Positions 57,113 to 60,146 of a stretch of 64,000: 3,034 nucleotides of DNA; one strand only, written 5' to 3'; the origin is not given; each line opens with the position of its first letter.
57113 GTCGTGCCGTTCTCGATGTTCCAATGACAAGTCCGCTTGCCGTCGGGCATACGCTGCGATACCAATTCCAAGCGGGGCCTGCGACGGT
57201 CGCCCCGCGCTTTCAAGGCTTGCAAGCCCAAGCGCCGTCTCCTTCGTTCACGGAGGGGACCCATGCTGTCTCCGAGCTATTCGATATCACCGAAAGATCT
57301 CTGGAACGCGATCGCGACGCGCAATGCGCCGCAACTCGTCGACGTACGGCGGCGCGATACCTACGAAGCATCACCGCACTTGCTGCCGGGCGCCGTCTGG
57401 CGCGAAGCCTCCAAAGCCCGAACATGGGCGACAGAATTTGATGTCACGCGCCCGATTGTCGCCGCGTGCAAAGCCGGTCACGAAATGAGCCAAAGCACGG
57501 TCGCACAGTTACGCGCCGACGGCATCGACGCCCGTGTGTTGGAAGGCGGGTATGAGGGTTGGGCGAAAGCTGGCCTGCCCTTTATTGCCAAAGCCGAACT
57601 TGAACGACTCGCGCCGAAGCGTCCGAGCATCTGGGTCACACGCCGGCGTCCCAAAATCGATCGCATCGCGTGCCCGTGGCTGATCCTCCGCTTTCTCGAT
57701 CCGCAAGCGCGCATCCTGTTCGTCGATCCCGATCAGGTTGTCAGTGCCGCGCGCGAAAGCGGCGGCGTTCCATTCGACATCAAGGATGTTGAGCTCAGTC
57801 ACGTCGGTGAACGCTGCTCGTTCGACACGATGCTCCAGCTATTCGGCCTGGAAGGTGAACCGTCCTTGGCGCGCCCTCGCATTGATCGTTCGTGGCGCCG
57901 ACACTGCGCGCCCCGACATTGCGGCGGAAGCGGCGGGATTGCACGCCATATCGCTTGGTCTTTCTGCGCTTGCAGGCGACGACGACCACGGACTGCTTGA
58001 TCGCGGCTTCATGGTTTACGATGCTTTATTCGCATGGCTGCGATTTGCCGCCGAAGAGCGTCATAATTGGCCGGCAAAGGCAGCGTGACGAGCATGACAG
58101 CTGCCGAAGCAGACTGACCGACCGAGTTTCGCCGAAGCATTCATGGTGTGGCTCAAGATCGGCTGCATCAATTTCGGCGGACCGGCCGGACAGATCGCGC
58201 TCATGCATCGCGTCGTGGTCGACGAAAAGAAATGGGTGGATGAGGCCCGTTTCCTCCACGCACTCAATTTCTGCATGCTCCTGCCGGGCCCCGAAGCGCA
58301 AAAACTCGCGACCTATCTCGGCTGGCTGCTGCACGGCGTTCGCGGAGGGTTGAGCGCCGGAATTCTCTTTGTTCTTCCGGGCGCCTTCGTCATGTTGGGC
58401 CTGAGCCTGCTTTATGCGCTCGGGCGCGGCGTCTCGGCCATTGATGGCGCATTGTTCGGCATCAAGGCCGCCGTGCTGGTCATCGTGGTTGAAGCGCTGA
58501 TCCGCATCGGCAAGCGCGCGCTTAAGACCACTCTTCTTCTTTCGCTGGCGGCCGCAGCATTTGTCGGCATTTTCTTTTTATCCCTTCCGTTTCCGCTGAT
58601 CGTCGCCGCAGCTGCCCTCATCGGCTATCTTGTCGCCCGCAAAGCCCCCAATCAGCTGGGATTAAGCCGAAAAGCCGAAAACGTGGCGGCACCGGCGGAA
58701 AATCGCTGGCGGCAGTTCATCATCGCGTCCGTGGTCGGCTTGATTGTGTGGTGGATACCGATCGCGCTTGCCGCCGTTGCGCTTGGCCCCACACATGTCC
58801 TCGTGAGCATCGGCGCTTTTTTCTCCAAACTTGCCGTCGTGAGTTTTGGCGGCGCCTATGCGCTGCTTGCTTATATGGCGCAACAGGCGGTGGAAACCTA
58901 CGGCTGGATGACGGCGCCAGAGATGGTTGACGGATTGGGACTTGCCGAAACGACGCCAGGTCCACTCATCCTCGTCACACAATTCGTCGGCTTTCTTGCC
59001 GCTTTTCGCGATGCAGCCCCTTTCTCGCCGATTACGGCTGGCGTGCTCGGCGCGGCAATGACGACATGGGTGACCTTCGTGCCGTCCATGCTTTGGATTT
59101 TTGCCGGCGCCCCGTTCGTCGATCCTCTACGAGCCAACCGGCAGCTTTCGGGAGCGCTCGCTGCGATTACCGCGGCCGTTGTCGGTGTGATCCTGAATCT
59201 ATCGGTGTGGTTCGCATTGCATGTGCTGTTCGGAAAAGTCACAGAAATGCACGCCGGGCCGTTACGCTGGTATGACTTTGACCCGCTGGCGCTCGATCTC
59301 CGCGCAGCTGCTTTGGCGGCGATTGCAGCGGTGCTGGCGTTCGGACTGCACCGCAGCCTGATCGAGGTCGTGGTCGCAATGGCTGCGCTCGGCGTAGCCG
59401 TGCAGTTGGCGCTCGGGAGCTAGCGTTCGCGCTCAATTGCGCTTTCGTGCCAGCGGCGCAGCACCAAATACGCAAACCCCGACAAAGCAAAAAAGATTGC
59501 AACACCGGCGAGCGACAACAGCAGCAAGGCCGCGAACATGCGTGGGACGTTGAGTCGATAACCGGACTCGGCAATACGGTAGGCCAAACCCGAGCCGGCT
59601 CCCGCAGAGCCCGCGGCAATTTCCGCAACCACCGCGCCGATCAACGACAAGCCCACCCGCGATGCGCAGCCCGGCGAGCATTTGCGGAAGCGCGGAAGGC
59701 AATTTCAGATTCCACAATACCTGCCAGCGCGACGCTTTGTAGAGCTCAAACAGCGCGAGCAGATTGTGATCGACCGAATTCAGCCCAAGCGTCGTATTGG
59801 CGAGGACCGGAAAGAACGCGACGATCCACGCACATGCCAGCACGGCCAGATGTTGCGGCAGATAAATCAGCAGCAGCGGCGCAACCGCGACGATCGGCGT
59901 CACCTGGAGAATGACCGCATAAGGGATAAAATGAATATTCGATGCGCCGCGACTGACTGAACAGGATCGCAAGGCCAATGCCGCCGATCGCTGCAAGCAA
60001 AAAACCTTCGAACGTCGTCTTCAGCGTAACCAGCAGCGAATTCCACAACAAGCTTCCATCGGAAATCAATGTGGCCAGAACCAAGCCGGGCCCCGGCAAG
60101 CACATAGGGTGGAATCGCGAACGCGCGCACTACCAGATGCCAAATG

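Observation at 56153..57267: An ~84-nt leader that masks the Shine-Dalgarno sequence is present twice, before the TauE gene and before the rhodanese-ChrB gene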

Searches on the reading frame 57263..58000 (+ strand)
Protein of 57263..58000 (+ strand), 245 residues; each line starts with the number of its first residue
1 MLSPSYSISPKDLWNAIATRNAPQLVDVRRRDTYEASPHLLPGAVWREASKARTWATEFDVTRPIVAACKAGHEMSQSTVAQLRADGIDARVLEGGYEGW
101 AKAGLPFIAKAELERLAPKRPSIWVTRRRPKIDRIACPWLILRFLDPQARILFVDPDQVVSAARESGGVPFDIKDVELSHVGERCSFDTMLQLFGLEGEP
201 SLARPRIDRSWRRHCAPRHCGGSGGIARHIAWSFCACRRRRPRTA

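Call 9: search_protein_families(library=pfam, proteins=[window:57263-58000:+])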
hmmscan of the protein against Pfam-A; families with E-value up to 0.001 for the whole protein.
window:57263-58000:+ (245 aa): 2 families
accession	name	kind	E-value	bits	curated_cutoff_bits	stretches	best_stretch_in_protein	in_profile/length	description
PF09828.14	ChrB_C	-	1.6e-27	96.9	25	1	124-203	1-76/132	ChrB, C-terminal domain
PF00581.25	Rhodanese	-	1.7e-10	41.7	22.2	1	9-102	1-101/102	Rhodanese-like domain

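Call 15: find_homologous_proteins(query=window:57263-58000:+, max_evalue=1e-10)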
Query window:57263-58000:+ (245 aa): 6301 proteins with E <= 1e-10 among 8000 candidates; the best 120 are listed.
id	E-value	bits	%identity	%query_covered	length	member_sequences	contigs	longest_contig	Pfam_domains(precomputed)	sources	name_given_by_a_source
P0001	2.4e-123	428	91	83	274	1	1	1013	PF09828.15,PF00581.26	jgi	jgi:rhodanese-related sulfurtransferase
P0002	3.8e-123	427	91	83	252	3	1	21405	PF09828.15,PF00581.26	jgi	-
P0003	3.3e-122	424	90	83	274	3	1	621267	PF09828.15,PF00581.26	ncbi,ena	-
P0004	3.5e-122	424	91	83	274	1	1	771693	PF09828.15,PF00581.26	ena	-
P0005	3.5e-122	424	91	83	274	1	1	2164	PF09828.15,PF00581.26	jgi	jgi:rhodanese-related sulfurtransferase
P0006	1.1e-121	423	91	83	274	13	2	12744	PF09828.15,PF00581.26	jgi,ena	jgi:rhodanese-related sulfurtransferase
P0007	1.4e-121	422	91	83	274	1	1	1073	PF09828.15,PF00581.26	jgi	-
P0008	3.5e-121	421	90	83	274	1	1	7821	PF09828.15,PF00581.26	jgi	jgi:rhodanese-related sulfurtransferase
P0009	3.6e-121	421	90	83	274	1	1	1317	PF09828.15,PF00581.26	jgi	jgi:rhodanese-related sulfurtransferase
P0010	5.0e-121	421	89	83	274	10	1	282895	PF09828.15,PF00581.26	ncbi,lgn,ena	ncbi:MAG: chromate resistance protein ChrB domain-containing protein [Pseudolabrys sp.]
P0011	2.9e-119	415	89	83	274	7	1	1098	PF09828.15,PF00581.26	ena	-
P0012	5.3e-119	414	88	83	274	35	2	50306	PF09828.15,PF00581.26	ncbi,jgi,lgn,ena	ncbi:MAG TPA: chromate resistance protein ChrB domain-containing protein [Pseudolabrys sp.]|jgi:rhod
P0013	1.8e-118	412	78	94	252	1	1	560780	PF09828.15,PF00581.26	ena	-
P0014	1.1e-117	410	87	83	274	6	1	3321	PF09828.15,PF00581.26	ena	-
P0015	1.4e-117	409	88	83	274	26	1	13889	PF09828.15,PF00581.26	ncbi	ncbi:MAG: chromate resistance protein ChrB domain-containing protein [Pseudolabrys sp.]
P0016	1.7e-117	409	88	83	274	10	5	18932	PF09828.15,PF00581.26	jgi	jgi:rhodanese-related sulfurtransferase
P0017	2.0e-117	409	88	83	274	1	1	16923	PF09828.15,PF00581.26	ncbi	ncbi:MAG: chromate resistance protein ChrB domain-containing protein [Pseudolabrys sp.]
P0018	8.3e-117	407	86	83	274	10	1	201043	PF09828.15,PF00581.26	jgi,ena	jgi:rhodanese-related sulfurtransferase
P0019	1.4e-116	406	78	98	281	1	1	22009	PF09828.15,PF00581.26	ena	-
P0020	1.5e-116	406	86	83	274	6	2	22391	PF09828.15,PF00581.26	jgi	jgi:rhodanese-related sulfurtransferase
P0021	2.9e-116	405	87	83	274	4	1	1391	PF09828.15,PF00581.26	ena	-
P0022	2.9e-116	405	87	83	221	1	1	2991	PF09828.15,PF00581.26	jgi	-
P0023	2.9e-116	405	86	83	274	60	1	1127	PF09828.15,PF00581.26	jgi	jgi:rhodanese-related sulfurtransferase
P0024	3.1e-116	405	87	83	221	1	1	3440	PF09828.15,PF00581.26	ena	-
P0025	3.3e-116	405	86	83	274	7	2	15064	PF09828.15,PF00581.26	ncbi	-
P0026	3.3e-116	405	87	83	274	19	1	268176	PF09828.15,PF00581.26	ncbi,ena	ncbi:MAG: chromate resistance protein ChrB domain-containing protein [Pseudolabrys sp.]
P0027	3.7e-116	405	86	83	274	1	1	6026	PF09828.15,PF00581.26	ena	-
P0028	7.8e-116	404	86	83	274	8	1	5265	PF09828.15,PF00581.26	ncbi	ncbi:MAG: chromate resistance protein ChrB domain-containing protein [Pseudolabrys sp.]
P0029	7.9e-116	404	84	83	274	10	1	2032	PF09828.15,PF00581.26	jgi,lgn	-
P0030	1.5e-115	403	85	83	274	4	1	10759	PF09828.15,PF00581.26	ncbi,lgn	-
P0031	1.6e-115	403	85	83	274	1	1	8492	PF09828.15,PF00581.26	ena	-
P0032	3.2e-115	402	85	83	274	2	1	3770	PF09828.15,PF00581.26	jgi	jgi:rhodanese-related sulfurtransferase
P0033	5.3e-115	401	86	83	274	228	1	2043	PF09828.15,PF00581.26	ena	-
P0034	6.7e-115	400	86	83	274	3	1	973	PF09828.15,PF00581.26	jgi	jgi:rhodanese-related sulfurtransferase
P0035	9.4e-115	400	84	83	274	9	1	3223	PF09828.15,PF00581.26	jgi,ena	jgi:rhodanese-related sulfurtransferase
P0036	9.9e-115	400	85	83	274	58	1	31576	PF09828.15,PF00581.26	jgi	jgi:rhodanese-related sulfurtransferase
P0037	1.1e-114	400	85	83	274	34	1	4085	PF09828.15,PF00581.26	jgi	jgi:rhodanese-related sulfurtransferase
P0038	1.3e-114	400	83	83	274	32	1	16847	PF09828.15,PF00581.26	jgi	-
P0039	1.4e-114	399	84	83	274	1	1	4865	PF09828.15,PF00581.26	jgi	jgi:rhodanese-related sulfurtransferase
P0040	1.6e-114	399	74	99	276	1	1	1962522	PF09828.15,PF00581.26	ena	-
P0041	1.7e-114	399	85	83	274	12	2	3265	PF09828.15,PF00581.26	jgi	jgi:rhodanese-related sulfurtransferase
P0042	2.0e-114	399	84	83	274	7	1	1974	PF09828.15,PF00581.26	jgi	jgi:rhodanese-related sulfurtransferase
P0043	2.4e-114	399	84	83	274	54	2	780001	PF09828.15,PF00581.26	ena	-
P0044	3.4e-114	398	87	83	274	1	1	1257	PF09828.15,PF00581.26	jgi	-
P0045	5.8e-114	397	85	83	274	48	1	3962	PF09828.15,PF00581.26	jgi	jgi:rhodanese-related sulfurtransferase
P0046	6.0e-114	397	84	83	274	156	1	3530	PF09828.15,PF00581.26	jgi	jgi:rhodanese-related sulfurtransferase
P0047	7.6e-114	397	84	83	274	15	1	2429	PF09828.15,PF00581.26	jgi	jgi:rhodanese-related sulfurtransferase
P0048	2.1e-113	396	83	83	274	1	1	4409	PF09828.15,PF00581.26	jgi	jgi:rhodanese-related sulfurtransferase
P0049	2.6e-113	395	83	83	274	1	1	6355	PF09828.15,PF00581.26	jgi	jgi:rhodanese-related sulfurtransferase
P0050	7.1e-113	394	82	83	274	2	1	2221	PF09828.15,PF00581.26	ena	-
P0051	7.1e-113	394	86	83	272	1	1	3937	PF09828.15,PF00581.26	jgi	jgi:rhodanese-related sulfurtransferase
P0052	7.4e-113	394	84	83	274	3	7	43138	PF09828.15,PF00581.26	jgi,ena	jgi:rhodanese-related sulfurtransferase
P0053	8.1e-113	394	83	83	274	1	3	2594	PF09828.15,PF00581.26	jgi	jgi:rhodanese-related sulfurtransferase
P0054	9.6e-113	393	82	83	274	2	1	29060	PF09828.15,PF00581.26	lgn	-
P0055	1.1e-112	393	83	83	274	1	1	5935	PF09828.15,PF00581.26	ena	-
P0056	1.2e-112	393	85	83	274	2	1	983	PF09828.15,PF00581.26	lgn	-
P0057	1.2e-112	393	85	83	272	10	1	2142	PF09828.15,PF00581.26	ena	-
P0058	1.4e-112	393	86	83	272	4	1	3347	PF09828.15,PF00581.26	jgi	jgi:rhodanese-related sulfurtransferase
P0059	1.4e-112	393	83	83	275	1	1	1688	PF09828.15,PF00581.26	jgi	jgi:rhodanese-related sulfurtransferase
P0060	1.6e-112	393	84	83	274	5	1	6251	PF09828.15,PF00581.26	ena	-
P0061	1.7e-112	393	81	83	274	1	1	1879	PF09828.15,PF00581.26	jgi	jgi:rhodanese-related sulfurtransferase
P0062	1.7e-112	393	85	83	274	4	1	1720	PF09828.15,PF00581.26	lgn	-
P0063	2.0e-112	392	81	83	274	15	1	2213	PF09828.15,PF00581.26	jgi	jgi:rhodanese-related sulfurtransferase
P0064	2.1e-112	392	83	83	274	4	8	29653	PF09828.15,PF00581.26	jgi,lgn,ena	-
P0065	2.4e-112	392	82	83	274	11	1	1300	PF09828.15,PF00581.26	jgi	-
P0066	2.6e-112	392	82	83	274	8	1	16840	PF09828.15,PF00581.26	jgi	jgi:rhodanese-related sulfurtransferase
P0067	3.0e-112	392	81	83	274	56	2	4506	PF09828.15,PF00581.26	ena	-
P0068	5.6e-112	391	81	83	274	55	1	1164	PF09828.15,PF00581.26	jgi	jgi:rhodanese-related sulfurtransferase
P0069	5.6e-112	391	83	83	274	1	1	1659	PF09828.15,PF00581.26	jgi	jgi:rhodanese-related sulfurtransferase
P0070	6.7e-112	391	81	83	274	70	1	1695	PF09828.15,PF00581.26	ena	-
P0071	9.3e-112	390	83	83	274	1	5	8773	PF09828.15,PF00581.26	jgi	jgi:rhodanese-related sulfurtransferase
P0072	1.4e-111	390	83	83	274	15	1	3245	PF09828.15,PF00581.26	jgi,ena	-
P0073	1.4e-111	390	80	83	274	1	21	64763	PF09828.15,PF00581.26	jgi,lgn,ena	jgi:rhodanese-related sulfurtransferase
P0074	1.5e-111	390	80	83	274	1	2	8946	PF09828.15,PF00581.26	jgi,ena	jgi:rhodanese-related sulfurtransferase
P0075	1.5e-111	390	84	83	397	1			PF09828.15,PF00581.26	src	-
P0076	1.7e-111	389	84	83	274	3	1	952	PF09828.15,PF00581.26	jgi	jgi:rhodanese-related sulfurtransferase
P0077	2.2e-111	389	85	83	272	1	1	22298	PF09828.15,PF00581.26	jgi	jgi:rhodanese-related sulfurtransferase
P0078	2.4e-111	389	79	90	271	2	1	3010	PF09828.15,PF00581.26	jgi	jgi:rhodanese-related sulfurtransferase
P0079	2.6e-111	389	82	83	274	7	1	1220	PF09828.15,PF00581.26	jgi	jgi:rhodanese-related sulfurtransferase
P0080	4.9e-111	388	82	83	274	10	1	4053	PF09828.15,PF00581.26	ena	-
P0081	7.6e-111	387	83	83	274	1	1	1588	PF09828.15,PF00581.26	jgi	jgi:rhodanese-related sulfurtransferase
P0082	7.8e-111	387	85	83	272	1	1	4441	PF09828.15,PF00581.26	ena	-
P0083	9.9e-111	387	82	83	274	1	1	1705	PF09828.15,PF00581.26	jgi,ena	-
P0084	1.0e-110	387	84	83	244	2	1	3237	PF09828.15,PF00581.26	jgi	jgi:rhodanese-related sulfurtransferase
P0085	1.1e-110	387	81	83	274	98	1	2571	PF09828.15,PF00581.26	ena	-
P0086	1.2e-110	387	82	83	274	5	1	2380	PF09828.15,PF00581.26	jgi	jgi:rhodanese-related sulfurtransferase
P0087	1.4e-110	386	83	83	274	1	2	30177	PF09828.15,PF00581.26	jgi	jgi:rhodanese-related sulfurtransferase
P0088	1.4e-110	386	80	83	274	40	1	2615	PF09828.15,PF00581.26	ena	-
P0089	1.5e-110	386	82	83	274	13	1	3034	PF09828.15,PF00581.26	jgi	-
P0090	1.7e-110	386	80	83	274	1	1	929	PF09828.15,PF00581.26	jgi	-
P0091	1.8e-110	386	81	83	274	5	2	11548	PF09828.15,PF00581.26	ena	-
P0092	1.8e-110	386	80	83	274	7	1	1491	PF09828.15,PF00581.26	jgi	jgi:rhodanese-related sulfurtransferase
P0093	2.4e-110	386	80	83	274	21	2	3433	PF09828.15,PF00581.26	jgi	jgi:rhodanese-related sulfurtransferase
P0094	2.9e-110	385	80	83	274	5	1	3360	PF09828.15,PF00581.26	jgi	jgi:rhodanese-related sulfurtransferase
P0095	3.2e-110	385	84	83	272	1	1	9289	PF09828.15,PF00581.26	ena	-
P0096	3.3e-110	385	79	83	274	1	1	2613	PF09828.15,PF00581.26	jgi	jgi:rhodanese-related sulfurtransferase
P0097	3.4e-110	385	82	83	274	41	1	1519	PF09828.15,PF00581.26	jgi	jgi:rhodanese-related sulfurtransferase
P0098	3.8e-110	385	80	83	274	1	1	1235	PF09828.15,PF00581.26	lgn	-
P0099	4.6e-110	385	82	83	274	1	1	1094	PF09828.15,PF00581.26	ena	-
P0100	4.9e-110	385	82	83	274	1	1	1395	PF09828.15,PF00581.26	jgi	jgi:rhodanese-related sulfurtransferase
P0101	6.6e-110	384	80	83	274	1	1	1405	PF09828.15,PF00581.26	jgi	jgi:rhodanese-related sulfurtransferase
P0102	6.8e-110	384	80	83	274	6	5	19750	PF09828.15,PF00581.26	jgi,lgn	jgi:rhodanese-related sulfurtransferase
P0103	9.1e-110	384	82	83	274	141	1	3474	PF09828.15,PF00581.26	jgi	jgi:rhodanese-related sulfurtransferase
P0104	9.9e-110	384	82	83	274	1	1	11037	PF09828.15,PF00581.26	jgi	-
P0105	1.2e-109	383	81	83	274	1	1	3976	PF09828.15,PF00581.26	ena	-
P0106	1.4e-109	383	82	83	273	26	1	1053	PF09828.15,PF00581.26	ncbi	-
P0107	1.6e-109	383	82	83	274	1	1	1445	PF09828.15,PF00581.26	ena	-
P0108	1.8e-109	383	80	83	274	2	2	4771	PF09828.15,PF00581.26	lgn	-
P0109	2.6e-109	382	81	83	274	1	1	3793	PF09828.15,PF00581.26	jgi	jgi:rhodanese-related sulfurtransferase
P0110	2.6e-109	382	80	83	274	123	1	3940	PF09828.15,PF00581.26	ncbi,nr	ncbi:MAG TPA: chromate resistance protein ChrB domain-containing protein [Pseudolabrys sp.]|nr:chrom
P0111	2.9e-109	382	84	83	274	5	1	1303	PF09828.15,PF00581.26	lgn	-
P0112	2.9e-109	382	81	83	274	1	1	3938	PF09828.15,PF00581.26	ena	-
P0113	3.0e-109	382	82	83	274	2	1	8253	PF09828.15,PF00581.26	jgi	jgi:rhodanese-related sulfurtransferase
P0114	3.1e-109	382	83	83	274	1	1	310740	PF09828.15,PF00581.26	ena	-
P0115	3.2e-109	382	82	83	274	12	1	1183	PF09828.15,PF00581.26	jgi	jgi:rhodanese-related sulfurtransferase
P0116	4.3e-109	381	78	83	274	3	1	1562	PF09828.15,PF00581.26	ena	-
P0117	5.1e-109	381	78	83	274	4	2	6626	PF09828.15,PF00581.26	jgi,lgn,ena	-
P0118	5.4e-109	381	81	83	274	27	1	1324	PF09828.15,PF00581.26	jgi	jgi:rhodanese-related sulfurtransferase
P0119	7.3e-109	381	83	83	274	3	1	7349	PF09828.15,PF00581.26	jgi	-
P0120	7.8e-109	381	82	83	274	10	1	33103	PF09828.15,PF00581.26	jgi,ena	-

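Call 18: find_related_loci(query=A2, collection=genome_contigs, flank=3500)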
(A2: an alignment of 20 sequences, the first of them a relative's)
Query A2 (274 aa) in genome_contigs; peptide patterns used: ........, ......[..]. (x = any residue, [..] = any of these).
600 stretches matched a pattern (row limit reached: there are more); 587 encode a relative of the query (tblastn E <= 1e-3); the best 80 are kept; 80 distinct loci.
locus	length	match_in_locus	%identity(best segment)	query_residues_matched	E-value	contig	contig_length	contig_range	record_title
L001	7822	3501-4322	87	1-274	4e-163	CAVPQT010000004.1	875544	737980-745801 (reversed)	MAG: uncultured Alphaproteobacteria bacterium isolate MFD10113.bin.3.538 genome assembly, contig: contig_249, whole geno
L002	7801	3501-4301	81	3-270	3e-145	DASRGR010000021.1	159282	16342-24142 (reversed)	MAG TPA_asm: Pseudolabrys sp. isolate SMAG_U10063 k141_537758, whole genome shotgun sequence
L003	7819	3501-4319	77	1-273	5e-145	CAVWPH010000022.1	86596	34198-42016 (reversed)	MAG: uncultured Alphaproteobacteria bacterium isolate MFD05442.bin.2.284 genome assembly, contig: contig_6205, whole gen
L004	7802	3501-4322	73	1-274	2e-132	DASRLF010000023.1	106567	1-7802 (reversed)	MAG TPA_asm: Pseudolabrys sp. isolate SMAG_U10181 k141_797529, whole genome shotgun sequence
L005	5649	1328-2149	72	1-274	1e-131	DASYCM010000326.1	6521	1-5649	MAG TPA_asm: Pseudolabrys sp. isolate SMAG_U4933 k141_3401402, whole genome shotgun sequence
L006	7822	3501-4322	71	1-274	8e-131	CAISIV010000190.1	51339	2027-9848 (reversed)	MAG: uncultured Rhizobiales bacterium isolate Umea1_bin-0296 genome assembly, contig: bin-0296:190/320, whole genome sho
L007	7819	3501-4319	66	1-273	2e-118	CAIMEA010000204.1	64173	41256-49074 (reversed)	MAG: uncultured Rhizobiales bacterium isolate VK_bin-0224 genome assembly, contig: bin-0224:204/240, whole genome shotgu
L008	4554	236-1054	65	1-273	6e-117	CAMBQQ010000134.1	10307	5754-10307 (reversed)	MAG: Rhizobium sp. Q54 isolate MiH-14oct19-73 genome assembly, contig: MiH-14oct19-C13878, whole genome shotgun sequence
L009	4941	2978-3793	66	2-274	3e-117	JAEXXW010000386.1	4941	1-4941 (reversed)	MAG: Proteobacteria bacterium isolate OH_HDB_164 k127_334302, whole genome shotgun sequence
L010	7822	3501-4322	63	1-274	5e-114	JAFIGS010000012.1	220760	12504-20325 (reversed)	MAG: Pseudolabrys sp. isolate HJP_bin35 k141_63145, whole genome shotgun sequence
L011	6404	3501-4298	53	5-271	1e-85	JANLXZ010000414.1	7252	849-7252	MAG: Hyphomicrobiaceae bacterium isolate OTE_14_metabat.53_sub OTE_14_k141_3314890, whole genome shotgun sequence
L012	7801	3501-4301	51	5-272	1e-83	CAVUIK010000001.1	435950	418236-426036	MAG: uncultured Alphaproteobacteria bacterium isolate MFD04651.bin.1.48 genome assembly, contig: contig_11903, whole gen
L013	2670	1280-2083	49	6-274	3e-84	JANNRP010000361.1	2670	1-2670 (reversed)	MAG: Hyphomicrobiaceae bacterium isolate SOY_31_metabat_34 SOY_31_k141_1146186, whole genome shotgun sequence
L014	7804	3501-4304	50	6-274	3e-82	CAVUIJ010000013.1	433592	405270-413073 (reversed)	MAG: uncultured Alphaproteobacteria bacterium isolate MFD04651.bin.2.52 genome assembly, contig: contig_18303, whole gen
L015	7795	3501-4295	49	6-271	5e-82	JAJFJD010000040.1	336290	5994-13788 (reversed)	MAG: Alphaproteobacteria bacterium isolate OFTM110 OFTM110_39, whole genome shotgun sequence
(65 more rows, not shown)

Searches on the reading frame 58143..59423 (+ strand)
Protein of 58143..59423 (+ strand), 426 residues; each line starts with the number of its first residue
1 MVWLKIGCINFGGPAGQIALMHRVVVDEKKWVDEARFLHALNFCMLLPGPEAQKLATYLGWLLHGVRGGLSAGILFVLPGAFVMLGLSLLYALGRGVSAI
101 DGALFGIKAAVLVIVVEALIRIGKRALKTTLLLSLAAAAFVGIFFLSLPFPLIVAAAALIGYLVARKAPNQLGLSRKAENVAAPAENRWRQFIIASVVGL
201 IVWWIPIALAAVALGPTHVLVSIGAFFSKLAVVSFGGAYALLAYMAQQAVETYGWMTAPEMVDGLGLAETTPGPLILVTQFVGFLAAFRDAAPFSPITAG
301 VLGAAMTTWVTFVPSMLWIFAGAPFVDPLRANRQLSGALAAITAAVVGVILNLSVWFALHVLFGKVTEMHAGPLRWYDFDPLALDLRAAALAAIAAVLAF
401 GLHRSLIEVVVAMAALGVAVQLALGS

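Call 9: search_protein_families(library=pfam, proteins=[window:58143-59423:+])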
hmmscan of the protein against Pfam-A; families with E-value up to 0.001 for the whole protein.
window:58143-59423:+ (426 aa): 1 family
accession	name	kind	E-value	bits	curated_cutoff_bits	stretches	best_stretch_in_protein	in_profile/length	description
PF02417.20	Chromate_transp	-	6.8e-70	234.8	28.6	2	2-162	6-166/166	Chromate transporter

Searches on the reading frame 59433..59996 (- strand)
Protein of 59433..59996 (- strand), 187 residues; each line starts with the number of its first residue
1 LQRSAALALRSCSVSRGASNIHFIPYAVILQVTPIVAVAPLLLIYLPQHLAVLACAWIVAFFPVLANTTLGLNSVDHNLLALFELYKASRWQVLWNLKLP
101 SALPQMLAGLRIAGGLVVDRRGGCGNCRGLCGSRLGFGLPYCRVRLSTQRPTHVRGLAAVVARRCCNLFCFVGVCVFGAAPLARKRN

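Call 9: search_protein_families(library=pfam, proteins=[window:59433-59996:-])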
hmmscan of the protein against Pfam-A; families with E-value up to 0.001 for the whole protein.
window:59433-59996:- (187 aa): 1 family
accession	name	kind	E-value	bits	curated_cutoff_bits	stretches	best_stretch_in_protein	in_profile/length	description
PF00528.27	BPD_transp_1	-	2.8e-12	47.2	26.4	1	25-117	22-121/184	Binding-protein-dependent transport system inner membrane component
